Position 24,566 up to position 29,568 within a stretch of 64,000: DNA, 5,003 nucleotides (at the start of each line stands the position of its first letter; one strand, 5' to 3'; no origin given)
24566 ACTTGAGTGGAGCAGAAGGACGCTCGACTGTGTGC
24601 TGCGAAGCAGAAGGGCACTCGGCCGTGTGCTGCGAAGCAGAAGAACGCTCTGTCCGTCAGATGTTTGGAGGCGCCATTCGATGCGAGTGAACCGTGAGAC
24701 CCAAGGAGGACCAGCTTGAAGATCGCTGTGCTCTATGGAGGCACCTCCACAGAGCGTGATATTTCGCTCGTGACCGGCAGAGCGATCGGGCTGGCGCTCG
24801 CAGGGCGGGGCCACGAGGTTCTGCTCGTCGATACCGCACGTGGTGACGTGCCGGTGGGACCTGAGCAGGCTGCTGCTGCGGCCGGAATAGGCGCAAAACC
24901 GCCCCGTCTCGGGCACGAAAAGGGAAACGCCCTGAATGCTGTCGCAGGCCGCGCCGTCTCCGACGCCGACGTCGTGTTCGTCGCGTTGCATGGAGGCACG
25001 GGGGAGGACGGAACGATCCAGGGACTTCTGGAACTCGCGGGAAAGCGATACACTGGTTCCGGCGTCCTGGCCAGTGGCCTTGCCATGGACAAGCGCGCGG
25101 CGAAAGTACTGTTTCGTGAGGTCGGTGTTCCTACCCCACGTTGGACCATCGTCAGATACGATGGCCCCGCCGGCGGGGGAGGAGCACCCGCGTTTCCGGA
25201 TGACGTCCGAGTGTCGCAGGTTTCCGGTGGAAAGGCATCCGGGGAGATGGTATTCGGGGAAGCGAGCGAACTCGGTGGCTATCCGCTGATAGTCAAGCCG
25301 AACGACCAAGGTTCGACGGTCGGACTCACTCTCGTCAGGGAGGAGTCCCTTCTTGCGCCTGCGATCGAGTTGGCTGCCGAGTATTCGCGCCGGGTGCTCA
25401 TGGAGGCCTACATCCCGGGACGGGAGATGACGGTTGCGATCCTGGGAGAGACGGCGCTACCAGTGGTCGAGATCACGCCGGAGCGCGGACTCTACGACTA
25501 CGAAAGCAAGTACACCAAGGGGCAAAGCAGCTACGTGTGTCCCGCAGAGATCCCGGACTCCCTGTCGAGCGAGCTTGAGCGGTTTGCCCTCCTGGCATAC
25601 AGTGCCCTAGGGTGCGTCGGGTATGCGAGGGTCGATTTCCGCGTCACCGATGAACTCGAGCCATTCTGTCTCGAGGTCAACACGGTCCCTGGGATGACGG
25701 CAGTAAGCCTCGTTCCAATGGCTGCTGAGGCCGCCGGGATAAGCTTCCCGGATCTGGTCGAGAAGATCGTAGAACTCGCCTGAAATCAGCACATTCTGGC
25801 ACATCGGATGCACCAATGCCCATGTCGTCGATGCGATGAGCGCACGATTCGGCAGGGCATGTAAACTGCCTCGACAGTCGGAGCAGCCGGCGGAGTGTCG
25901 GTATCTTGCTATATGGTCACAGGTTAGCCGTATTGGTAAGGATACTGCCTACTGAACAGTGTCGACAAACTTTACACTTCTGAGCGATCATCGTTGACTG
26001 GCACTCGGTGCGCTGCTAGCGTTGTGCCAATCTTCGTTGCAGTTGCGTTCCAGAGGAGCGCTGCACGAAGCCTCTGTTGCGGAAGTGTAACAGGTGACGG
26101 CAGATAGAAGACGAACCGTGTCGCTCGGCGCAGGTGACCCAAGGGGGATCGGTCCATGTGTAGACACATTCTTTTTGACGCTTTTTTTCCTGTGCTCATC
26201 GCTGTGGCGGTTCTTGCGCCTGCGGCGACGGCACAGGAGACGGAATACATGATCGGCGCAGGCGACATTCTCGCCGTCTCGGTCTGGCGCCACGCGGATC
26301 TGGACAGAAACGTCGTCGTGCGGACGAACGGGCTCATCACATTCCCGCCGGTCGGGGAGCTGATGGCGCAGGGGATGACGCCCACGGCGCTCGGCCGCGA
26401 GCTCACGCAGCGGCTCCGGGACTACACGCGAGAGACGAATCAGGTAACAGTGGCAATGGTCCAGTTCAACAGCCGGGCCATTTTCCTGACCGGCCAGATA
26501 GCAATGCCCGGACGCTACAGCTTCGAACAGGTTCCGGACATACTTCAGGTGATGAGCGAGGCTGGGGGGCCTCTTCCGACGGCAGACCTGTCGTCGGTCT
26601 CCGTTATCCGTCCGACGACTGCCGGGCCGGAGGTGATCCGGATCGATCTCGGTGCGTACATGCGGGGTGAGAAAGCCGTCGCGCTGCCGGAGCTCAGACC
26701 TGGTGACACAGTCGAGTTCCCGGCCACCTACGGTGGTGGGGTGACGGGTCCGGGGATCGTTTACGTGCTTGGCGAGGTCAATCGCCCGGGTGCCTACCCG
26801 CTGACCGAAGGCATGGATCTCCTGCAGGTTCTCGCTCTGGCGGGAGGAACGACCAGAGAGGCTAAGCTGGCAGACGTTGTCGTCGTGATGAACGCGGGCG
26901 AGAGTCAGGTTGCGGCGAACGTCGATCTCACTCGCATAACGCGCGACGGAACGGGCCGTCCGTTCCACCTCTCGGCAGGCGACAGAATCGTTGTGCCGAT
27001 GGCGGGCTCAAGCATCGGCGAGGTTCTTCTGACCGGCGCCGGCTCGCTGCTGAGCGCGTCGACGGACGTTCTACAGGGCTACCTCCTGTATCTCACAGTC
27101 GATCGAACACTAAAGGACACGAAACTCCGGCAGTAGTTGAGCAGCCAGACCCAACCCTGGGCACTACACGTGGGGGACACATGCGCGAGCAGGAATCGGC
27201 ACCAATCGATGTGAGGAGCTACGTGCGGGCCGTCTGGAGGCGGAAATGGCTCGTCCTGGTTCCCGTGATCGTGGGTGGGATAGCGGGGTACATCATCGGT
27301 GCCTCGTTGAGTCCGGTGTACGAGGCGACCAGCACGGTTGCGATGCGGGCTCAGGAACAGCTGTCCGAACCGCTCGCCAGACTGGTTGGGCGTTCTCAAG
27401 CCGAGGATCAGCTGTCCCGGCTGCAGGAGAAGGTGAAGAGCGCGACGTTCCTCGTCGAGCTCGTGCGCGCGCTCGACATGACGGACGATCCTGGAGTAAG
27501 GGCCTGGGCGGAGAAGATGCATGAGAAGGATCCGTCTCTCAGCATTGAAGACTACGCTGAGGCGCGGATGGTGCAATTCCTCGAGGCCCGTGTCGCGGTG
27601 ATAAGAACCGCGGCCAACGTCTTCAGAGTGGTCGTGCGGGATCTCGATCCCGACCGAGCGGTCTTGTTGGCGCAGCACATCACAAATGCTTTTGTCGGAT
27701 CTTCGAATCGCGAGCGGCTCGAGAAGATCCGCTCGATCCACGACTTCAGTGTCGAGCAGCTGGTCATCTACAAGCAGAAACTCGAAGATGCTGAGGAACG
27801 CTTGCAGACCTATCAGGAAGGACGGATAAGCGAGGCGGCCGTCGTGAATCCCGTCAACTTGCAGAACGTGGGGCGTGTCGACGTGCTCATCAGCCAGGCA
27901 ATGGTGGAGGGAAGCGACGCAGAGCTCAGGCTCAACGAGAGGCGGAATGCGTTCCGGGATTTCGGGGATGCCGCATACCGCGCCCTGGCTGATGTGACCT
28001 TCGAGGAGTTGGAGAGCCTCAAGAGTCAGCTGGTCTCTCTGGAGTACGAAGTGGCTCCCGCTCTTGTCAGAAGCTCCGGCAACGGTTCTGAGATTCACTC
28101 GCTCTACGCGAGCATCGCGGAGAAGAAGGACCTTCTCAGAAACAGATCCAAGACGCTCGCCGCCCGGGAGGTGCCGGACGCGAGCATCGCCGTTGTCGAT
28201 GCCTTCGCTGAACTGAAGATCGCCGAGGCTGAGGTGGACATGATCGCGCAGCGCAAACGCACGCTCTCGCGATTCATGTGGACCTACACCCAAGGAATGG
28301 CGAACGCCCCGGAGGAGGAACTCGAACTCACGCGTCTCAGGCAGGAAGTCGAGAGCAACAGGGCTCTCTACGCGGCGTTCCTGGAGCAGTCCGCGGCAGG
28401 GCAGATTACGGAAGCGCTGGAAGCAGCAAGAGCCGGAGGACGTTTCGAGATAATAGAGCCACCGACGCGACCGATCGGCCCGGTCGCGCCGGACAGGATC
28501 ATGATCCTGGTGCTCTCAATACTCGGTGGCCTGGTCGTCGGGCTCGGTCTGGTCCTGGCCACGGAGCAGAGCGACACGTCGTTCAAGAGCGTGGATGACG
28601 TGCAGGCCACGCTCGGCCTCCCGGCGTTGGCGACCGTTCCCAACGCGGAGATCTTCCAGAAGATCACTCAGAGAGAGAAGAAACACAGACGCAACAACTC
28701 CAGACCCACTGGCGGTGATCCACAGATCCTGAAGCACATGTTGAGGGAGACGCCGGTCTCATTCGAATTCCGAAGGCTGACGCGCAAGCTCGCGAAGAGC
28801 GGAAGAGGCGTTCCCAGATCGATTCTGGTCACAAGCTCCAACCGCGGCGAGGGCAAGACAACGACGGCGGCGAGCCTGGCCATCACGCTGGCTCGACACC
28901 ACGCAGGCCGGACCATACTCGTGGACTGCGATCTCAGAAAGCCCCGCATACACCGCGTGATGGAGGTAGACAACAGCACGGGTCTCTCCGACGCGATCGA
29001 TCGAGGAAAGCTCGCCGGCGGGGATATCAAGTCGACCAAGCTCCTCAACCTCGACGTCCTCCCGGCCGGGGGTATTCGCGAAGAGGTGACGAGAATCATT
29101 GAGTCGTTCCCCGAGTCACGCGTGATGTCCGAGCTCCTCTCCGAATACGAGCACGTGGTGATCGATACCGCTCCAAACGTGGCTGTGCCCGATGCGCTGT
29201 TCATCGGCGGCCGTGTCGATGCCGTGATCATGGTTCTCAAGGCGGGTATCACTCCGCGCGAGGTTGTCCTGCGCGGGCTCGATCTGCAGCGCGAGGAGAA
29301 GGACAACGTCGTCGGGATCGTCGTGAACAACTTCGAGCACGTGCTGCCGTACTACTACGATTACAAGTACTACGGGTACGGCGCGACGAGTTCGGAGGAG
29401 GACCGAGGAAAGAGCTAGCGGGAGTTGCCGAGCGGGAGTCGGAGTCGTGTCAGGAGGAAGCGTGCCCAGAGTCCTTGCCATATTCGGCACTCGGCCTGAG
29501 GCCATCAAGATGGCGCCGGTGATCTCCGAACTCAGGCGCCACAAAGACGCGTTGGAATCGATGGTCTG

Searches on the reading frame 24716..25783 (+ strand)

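Call 60: search_protein_families(library=pfam, proteins=[window:24716-25783:+], max_evalue=0.0001)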
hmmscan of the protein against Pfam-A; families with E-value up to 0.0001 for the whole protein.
window:24716-25783:+ (355 aa): 4 families
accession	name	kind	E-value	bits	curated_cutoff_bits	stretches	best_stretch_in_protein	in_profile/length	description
PF07478.18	Dala_Dala_lig_C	-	1.6e-53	181.7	24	1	180-353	28-204/204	D-ala D-ala ligase C-terminus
PF01820.27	Dala_Dala_lig_N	-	1e-22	81.3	34.6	1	2-115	1-121/121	D-ala D-ala ligase N-terminus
PF02655.19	ATP-grasp_3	-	7.6e-06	26.5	23.2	1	186-323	29-155/160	ATP-grasp domain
PF02786.22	CPSase_L_D2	-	7.4e-05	22.8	19.8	0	183-323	33-178/211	Carbamoyl-phosphate synthase L chain, ATP binding domain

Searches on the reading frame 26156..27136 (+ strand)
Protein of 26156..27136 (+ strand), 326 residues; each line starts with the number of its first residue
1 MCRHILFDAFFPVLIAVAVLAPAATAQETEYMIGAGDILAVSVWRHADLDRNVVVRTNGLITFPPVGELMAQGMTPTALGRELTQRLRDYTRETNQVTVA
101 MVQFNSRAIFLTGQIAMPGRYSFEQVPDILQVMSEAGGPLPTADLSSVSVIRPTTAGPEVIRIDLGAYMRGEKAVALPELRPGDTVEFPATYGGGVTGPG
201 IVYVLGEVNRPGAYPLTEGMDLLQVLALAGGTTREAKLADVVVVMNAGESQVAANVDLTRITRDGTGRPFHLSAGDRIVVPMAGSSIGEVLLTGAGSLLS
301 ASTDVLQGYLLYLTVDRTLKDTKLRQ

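Call 60: search_protein_families(library=pfam, proteins=[window:26156-27136:+], max_evalue=0.0001)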
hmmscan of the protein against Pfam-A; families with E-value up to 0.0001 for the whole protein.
window:26156-27136:+ (326 aa): 3 families
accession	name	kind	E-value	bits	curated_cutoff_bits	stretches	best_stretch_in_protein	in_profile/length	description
PF02563.21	Poly_export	-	1.1e-19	70.8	28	1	26-101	2-76/77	Polysaccharide biosynthesis/export protein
PF10531.15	SLBB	-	4.9e-19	68.3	27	1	201-244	1-44/55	SLBB domain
PF22461.2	SLBB_2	-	1.5e-15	57.5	27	1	202-280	3-79/79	SLBB domain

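Call 62: find_related_loci(query=window:26156-27136:+, collection=metagenome_contigs, flank=4000)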
Query window:26156-27136:+ (326 aa) in metagenome_contigs; peptide patterns used: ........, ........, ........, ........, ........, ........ (x = any residue, [..] = any of these).
123 stretches matched a pattern; 1 encode a relative of the query (tblastn E <= 1e-3); 1 distinct loci.
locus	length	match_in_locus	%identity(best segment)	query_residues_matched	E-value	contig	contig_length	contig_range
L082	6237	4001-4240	35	202-282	8e-7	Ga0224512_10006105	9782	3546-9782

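Call 65: find_homologous_proteins(query=window:26156-27136:+, max_evalue=1e-30)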
Query window:26156-27136:+ (326 aa): 114 proteins with E <= 1e-30 among 8000 candidates.
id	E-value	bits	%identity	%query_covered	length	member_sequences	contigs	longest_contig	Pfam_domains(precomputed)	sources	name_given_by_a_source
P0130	4.7e-196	668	100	96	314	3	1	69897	PF10531.16,PF02563.22,PF22461.3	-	-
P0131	5.6e-181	619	88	100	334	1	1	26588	PF10531.16,PF02563.22,PF22461.3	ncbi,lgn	-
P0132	4.5e-175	599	89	96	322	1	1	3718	PF10531.16,PF02563.22,PF22461.3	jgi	-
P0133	4.6e-174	596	85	100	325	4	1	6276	PF10531.16,PF02563.22,PF22461.3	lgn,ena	-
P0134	1.3e-168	578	81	99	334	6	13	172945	PF10531.16,PF02563.22,PF22461.3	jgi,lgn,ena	-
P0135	2.5e-167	574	82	98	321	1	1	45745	PF10531.16,PF02563.22,PF22461.3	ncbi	-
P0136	1.1e-148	513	73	97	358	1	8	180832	PF10531.16,PF02563.22,PF22461.3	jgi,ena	-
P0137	4.3e-147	507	72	95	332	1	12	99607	PF10531.16,PF02563.22,PF22461.3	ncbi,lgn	-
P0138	3.5e-146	504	71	97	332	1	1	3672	PF10531.16,PF02563.22,PF22461.3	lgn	-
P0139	1.8e-145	502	71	97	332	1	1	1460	PF10531.16,PF02563.22,PF22461.3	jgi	-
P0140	2.4e-144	498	71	97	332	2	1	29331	PF10531.16,PF02563.22,PF22461.3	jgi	-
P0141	5.5e-144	497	68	100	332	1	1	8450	PF10531.16,PF02563.22,PF22461.3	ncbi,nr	ncbi:polysaccharide biosynthesis/export family protein [bacterium]|nr:polysaccharide biosynthesis/ex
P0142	1.0e-143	496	71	98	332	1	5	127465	PF10531.16,PF02563.22,PF22461.3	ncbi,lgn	-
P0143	1.7e-143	496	70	97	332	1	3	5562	PF10531.16,PF02563.22,PF22461.3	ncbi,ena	-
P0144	8.9e-143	493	71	97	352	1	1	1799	PF10531.16,PF02563.22,PF22461.3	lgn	-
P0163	5.2e-113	395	57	98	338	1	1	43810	PF10531.16,PF02563.22,PF22461.3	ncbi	ncbi:MAG: polysaccharide biosynthesis/export family protein [Candidatus Eisenbacteria bacterium]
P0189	2.0e-107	377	56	96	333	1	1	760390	PF10531.16,PF02563.22,PF22461.3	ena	-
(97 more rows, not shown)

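Call 66: find_encoding_contigs(protein=P0134, flank=10000, max_places=1)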
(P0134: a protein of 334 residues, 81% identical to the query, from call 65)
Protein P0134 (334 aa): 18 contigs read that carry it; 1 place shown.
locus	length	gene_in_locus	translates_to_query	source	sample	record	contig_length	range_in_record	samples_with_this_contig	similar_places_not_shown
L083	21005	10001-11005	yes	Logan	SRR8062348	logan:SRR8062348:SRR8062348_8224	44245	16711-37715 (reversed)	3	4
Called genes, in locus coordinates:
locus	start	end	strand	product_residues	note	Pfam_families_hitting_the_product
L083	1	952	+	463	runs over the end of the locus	PF00772:DnaB, PF03796:DnaB_C, PF06745:ATPase (faint), PF13481:AAA_25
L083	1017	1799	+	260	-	PF02405:MlaE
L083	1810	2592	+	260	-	PF00005:ABC_tran, PF13304:AAA_21 (faint)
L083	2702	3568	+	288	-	PF02470:MlaD, PF28544:Helical_needle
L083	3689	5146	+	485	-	PF18073:Zn_ribbon_LapB, PF03796:DnaB_C (weak), PF06745:ATPase, PF23442:DUF7125 (weak), PF13481:AAA_25, PF13541:ChlI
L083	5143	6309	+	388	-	PF01128:IspD, PF12804:NTP_transf_3, PF02542:YgbB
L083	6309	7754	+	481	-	PF00749:tRNA-synt_1c, PF19269:Anticodon_2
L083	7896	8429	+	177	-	PF10543:ORF6N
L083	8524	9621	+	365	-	PF01820:Dala_Dala_lig_N, PF07478:Dala_Dala_lig_C, PF02655:ATP-grasp_3 (faint), PF02786:CPSase_L_D2 (weak)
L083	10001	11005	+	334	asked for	PF02563:Poly_export, PF10531:SLBB, PF22461:SLBB_2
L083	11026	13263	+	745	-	PF02706:Wzz, PF13807:GNVR, PF01656:CbiA (weak), PF10609:ParA (weak), PF13614:AAA_31 (weak)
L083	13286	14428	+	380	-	PF02350:Epimerase_2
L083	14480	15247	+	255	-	PF00535:Glycos_transf_2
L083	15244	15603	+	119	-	PF10639:TMEM234 (weak), PF00892:EamA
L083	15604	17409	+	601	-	PF13231:PMT_2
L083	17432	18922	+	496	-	PF04932:Wzy_C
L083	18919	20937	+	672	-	PF07940:Hepar_II_III_C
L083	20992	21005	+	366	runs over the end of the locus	PF13477:Glyco_trans_4_2, PF13439:Glyco_transf_4 (weak), PF00534:Glycos_transf_1, PF13692:Glyco_trans_1_4, PF13524:Glyco_trans_1_2 (weak)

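Call 67: find_encoding_contigs(protein=P0136, flank=10000, max_places=1)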
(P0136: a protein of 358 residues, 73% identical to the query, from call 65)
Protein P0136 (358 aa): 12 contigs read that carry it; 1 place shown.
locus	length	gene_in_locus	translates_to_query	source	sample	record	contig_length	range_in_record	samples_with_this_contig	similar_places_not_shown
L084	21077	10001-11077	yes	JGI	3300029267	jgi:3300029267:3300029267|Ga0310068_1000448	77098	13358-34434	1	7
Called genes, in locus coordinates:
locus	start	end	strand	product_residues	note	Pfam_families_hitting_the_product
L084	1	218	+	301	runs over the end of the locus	PF03167:UDG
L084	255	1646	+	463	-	PF00772:DnaB, PF03796:DnaB_C, PF06745:ATPase (weak), PF13481:AAA_25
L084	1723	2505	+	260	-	PF02405:MlaE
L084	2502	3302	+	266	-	PF00005:ABC_tran, PF13304:AAA_21 (weak)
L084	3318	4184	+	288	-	PF02470:MlaD, PF28544:Helical_needle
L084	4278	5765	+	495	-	PF18073:Zn_ribbon_LapB, PF13481:AAA_25, PF03796:DnaB_C (weak), PF06745:ATPase, PF13191:AAA_16 (faint), PF23442:DUF7125, PF13604:AAA_30 (faint), PF13541:ChlI (weak)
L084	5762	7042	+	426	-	PF01128:IspD, PF12804:NTP_transf_3, PF02542:YgbB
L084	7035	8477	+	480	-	PF00749:tRNA-synt_1c, PF19269:Anticodon_2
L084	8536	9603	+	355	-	PF01820:Dala_Dala_lig_N, PF02786:CPSase_L_D2, PF07478:Dala_Dala_lig_C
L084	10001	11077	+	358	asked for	PF02563:Poly_export, PF10531:SLBB, PF22461:SLBB_2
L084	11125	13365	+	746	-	PF02706:Wzz (weak), PF13807:GNVR, PF01656:CbiA (weak), PF10609:ParA (weak), PF13614:AAA_31 (weak)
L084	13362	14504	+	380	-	PF02350:Epimerase_2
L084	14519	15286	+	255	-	PF00535:Glycos_transf_2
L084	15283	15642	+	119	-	PF10639:TMEM234 (weak), PF00892:EamA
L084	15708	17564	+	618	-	-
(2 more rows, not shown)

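Call 68: find_encoding_contigs(protein=P0142, flank=10000, max_places=1)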
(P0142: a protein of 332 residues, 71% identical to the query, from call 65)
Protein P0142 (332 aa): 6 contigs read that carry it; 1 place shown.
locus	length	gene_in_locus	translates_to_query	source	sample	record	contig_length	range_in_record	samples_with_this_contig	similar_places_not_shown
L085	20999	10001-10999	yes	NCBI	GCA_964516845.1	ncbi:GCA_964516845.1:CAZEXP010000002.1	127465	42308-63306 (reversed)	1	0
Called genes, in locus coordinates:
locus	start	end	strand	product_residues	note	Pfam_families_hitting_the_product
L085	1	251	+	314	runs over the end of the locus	PF03167:UDG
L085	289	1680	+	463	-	PF00772:DnaB, PF03796:DnaB_C, PF06745:ATPase (weak), PF13481:AAA_25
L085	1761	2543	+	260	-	PF02405:MlaE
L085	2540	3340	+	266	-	PF00005:ABC_tran, PF13304:AAA_21 (weak)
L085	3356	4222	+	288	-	PF02470:MlaD, PF28544:Helical_needle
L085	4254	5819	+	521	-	PF18073:Zn_ribbon_LapB, PF13481:AAA_25, PF03796:DnaB_C (weak), PF06745:ATPase, PF13191:AAA_16 (weak), PF23442:DUF7125 (weak), PF13604:AAA_30 (faint), PF13541:ChlI (weak)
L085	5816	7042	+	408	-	PF01128:IspD, PF12804:NTP_transf_3, PF02542:YgbB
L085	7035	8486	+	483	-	PF00749:tRNA-synt_1c, PF19269:Anticodon_2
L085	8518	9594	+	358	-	PF01820:Dala_Dala_lig_N, PF02786:CPSase_L_D2 (weak), PF07478:Dala_Dala_lig_C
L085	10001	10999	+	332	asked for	PF02563:Poly_export, PF22461:SLBB_2 (weak), PF10531:SLBB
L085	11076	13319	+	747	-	PF02706:Wzz (weak), PF13807:GNVR, PF01656:CbiA (weak), PF10609:ParA (weak), PF13614:AAA_31 (weak)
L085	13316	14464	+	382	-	PF02350:Epimerase_2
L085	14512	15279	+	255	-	PF00535:Glycos_transf_2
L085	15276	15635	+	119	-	PF10639:TMEM234 (weak), PF00892:EamA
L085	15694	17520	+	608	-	PF13231:PMT_2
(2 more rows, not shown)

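Call 74: find_encoding_contigs(protein=P0189, flank=10000, max_places=1)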
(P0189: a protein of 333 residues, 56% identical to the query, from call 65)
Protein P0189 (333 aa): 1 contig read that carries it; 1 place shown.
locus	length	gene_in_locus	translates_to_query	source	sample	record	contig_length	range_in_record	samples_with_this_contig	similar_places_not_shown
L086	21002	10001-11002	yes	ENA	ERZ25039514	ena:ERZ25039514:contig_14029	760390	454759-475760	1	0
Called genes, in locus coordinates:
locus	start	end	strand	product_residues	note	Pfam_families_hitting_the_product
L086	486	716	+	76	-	PF02405:MlaE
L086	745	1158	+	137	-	PF02405:MlaE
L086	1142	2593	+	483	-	PF02470:MlaD (weak)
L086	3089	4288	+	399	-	PF06745:ATPase, PF13191:AAA_16 (weak), PF13481:AAA_25, PF13541:ChlI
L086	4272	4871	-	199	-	-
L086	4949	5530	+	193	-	PF02542:YgbB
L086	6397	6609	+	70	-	-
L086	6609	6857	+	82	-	PF00037:Fer4 (weak), PF13237:Fer4_10 (weak)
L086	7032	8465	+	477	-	PF00749:tRNA-synt_1c, PF19269:Anticodon_2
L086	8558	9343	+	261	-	PF01820:Dala_Dala_lig_N, PF07478:Dala_Dala_lig_C (weak)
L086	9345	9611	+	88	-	PF07478:Dala_Dala_lig_C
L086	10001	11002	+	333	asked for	PF02563:Poly_export, PF10531:SLBB (weak), PF22461:SLBB_2 (weak), PF10531:SLBB, PF22461:SLBB_2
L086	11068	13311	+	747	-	PF02706:Wzz, PF13807:GNVR, PF01656:CbiA (weak), PF10609:ParA, PF13614:AAA_31 (weak)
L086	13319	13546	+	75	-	PF02350:Epimerase_2 (weak)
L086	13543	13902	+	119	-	PF00892:EamA, PF10639:TMEM234 (weak)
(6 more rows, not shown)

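Call 75: find_encoding_contigs(protein=P0163, flank=10000, max_places=1)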
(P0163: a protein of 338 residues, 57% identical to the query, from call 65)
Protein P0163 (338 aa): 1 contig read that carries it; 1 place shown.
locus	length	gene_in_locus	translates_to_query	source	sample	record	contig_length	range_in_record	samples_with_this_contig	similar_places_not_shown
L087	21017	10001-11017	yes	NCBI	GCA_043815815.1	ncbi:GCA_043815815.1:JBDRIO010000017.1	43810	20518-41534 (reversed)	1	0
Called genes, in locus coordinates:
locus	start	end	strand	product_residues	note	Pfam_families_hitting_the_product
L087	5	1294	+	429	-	-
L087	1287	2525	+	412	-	-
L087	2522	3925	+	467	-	PF18073:Zn_ribbon_LapB, PF13191:AAA_16 (weak), PF13481:AAA_25, PF03796:DnaB_C (weak), PF06745:ATPase, PF23442:DUF7125 (weak), PF25199:nSTAND_NTPase5 (weak), PF13401:AAA_22 (weak), +1 more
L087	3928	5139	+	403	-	PF01128:IspD, PF02542:YgbB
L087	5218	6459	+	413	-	PF13472:Lipase_GDSL_2 (weak)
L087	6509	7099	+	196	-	PF02525:Flavodoxin_2, PF03358:FMN_red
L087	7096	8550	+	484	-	PF00749:tRNA-synt_1c, PF19269:Anticodon_2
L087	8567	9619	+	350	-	PF01820:Dala_Dala_lig_N, PF07478:Dala_Dala_lig_C, PF02786:CPSase_L_D2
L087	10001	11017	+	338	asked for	PF02563:Poly_export, PF10531:SLBB (weak), PF22461:SLBB_2 (weak), PF10531:SLBB, PF22461:SLBB_2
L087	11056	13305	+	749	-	PF02706:Wzz, PF01656:CbiA (faint), PF13614:AAA_31 (faint), PF13807:GNVR, PF10609:ParA (weak)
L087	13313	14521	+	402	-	PF02350:Epimerase_2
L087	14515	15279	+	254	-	PF00535:Glycos_transf_2, PF13641:Glyco_tranf_2_3 (faint)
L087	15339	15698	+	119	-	PF10639:TMEM234 (weak), PF00892:EamA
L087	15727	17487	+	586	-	PF02366:PMT (weak), PF13231:PMT_2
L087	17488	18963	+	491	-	PF04932:Wzy_C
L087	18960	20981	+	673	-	PF07940:Hepar_II_III_C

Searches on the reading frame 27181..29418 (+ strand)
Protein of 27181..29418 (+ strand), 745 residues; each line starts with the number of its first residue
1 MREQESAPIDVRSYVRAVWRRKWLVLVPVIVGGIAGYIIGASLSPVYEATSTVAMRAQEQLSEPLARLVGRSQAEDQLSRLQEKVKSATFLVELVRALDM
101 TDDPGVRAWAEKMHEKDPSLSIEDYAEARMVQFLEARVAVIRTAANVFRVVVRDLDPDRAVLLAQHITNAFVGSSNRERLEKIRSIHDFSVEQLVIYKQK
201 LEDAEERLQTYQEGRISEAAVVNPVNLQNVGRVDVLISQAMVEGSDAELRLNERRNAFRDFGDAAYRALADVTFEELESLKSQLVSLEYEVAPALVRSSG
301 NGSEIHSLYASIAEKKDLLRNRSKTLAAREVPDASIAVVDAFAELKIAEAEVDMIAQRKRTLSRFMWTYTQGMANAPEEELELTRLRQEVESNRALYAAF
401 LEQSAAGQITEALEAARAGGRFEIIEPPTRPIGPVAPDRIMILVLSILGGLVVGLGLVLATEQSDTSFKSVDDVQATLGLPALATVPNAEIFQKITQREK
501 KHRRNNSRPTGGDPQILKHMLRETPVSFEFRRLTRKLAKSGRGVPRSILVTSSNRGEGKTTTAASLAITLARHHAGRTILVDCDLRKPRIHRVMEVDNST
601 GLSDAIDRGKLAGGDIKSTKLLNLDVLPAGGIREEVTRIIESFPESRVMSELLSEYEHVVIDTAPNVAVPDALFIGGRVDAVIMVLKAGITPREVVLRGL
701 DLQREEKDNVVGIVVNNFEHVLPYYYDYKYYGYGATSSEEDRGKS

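Call 60: search_protein_families(library=pfam, proteins=[window:27181-29418:+], max_evalue=0.0001)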
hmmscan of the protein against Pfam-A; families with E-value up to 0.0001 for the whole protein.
window:27181-29418:+ (745 aa): 5 families
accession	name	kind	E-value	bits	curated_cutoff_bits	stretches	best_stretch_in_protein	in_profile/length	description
PF13807.11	GNVR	-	5.9e-10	39.4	27.7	1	382-460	5-79/82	G-rich domain on putative tyrosine kinase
PF02706.20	Wzz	-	2e-09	38.1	25.5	1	9-96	3-89/91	Chain length determinant protein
PF01656.29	CbiA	-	8.5e-07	29.4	25.4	1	548-718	1-83/125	CobQ/CobB/MinD/ParA nucleotide binding domain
PF10609.15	ParA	-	3.4e-06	27.1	27.1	1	544-719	2-176/246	NUBPL iron-transfer P-loop NTPase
PF13614.12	AAA_31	-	7.3e-06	26.5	27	1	548-668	4-130/177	AAA domain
